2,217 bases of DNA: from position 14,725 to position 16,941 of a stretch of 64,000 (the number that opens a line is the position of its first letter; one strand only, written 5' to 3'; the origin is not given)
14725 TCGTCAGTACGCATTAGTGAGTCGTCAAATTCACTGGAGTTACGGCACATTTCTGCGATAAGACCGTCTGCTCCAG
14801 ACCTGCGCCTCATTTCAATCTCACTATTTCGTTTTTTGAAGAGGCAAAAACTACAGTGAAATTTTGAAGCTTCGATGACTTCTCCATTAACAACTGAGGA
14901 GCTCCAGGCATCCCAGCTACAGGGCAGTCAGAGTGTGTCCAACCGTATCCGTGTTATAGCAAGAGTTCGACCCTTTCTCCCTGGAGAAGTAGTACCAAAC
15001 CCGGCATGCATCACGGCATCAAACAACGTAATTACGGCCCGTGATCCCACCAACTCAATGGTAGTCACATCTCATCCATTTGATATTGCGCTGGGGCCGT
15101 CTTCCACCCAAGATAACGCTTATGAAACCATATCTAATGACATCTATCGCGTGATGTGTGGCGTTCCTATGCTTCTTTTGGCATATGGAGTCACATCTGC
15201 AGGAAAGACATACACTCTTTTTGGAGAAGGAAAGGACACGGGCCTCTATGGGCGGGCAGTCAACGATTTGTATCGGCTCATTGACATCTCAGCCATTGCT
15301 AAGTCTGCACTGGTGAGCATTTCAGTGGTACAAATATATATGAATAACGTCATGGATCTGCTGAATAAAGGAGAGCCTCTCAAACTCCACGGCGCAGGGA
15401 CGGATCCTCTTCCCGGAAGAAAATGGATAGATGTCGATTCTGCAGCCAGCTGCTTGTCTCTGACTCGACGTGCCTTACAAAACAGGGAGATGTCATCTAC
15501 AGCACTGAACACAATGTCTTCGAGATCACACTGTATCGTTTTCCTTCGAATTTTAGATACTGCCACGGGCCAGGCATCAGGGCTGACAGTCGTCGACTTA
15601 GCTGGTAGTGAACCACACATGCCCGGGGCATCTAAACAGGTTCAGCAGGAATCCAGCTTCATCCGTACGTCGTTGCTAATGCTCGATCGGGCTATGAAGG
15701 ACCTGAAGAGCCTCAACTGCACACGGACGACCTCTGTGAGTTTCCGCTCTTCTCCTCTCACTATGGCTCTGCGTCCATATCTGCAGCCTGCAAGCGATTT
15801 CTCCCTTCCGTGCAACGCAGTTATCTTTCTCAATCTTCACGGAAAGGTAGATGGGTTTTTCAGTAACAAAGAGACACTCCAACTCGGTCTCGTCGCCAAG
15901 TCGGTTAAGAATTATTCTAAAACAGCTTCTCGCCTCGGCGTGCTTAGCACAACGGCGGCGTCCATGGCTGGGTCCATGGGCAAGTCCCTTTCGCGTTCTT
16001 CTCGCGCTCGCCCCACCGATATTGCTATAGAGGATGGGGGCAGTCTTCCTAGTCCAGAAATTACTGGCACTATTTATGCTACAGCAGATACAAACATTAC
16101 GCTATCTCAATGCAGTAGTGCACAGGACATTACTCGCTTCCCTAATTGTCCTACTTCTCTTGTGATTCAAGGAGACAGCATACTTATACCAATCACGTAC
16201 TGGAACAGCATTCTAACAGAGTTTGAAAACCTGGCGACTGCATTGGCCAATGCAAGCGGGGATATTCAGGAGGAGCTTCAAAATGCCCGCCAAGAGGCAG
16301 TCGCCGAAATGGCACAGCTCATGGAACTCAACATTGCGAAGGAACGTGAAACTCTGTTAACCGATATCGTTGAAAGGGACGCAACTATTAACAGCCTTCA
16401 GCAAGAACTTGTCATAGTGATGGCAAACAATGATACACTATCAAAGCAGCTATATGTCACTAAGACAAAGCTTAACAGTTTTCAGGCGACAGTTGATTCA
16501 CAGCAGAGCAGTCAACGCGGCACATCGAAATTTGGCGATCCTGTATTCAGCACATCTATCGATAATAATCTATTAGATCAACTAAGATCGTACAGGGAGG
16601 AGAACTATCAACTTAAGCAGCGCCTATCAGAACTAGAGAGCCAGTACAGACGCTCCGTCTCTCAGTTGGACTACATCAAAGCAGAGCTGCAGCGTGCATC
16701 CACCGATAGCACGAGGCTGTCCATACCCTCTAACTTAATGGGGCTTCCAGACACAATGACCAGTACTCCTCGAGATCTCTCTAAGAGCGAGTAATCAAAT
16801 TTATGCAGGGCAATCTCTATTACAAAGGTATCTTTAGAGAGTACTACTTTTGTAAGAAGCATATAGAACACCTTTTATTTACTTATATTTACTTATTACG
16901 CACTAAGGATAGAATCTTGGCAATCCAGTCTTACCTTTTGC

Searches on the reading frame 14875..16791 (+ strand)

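Call 28: search_protein_families(library=pfam, proteins=[window:14875-16791:+], max_evalue=0.001)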
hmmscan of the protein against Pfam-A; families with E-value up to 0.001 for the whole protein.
window:14875-16791:+ (639 aa): 2 families
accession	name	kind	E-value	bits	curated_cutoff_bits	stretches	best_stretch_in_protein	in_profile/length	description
PF00225.29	Kinesin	-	1.8e-47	162.4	29.3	1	30-308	1-297/327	Kinesin motor domain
PF16796.11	Microtub_bd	-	1.4e-10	41.7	27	1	24-163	21-155/155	Microtubule binding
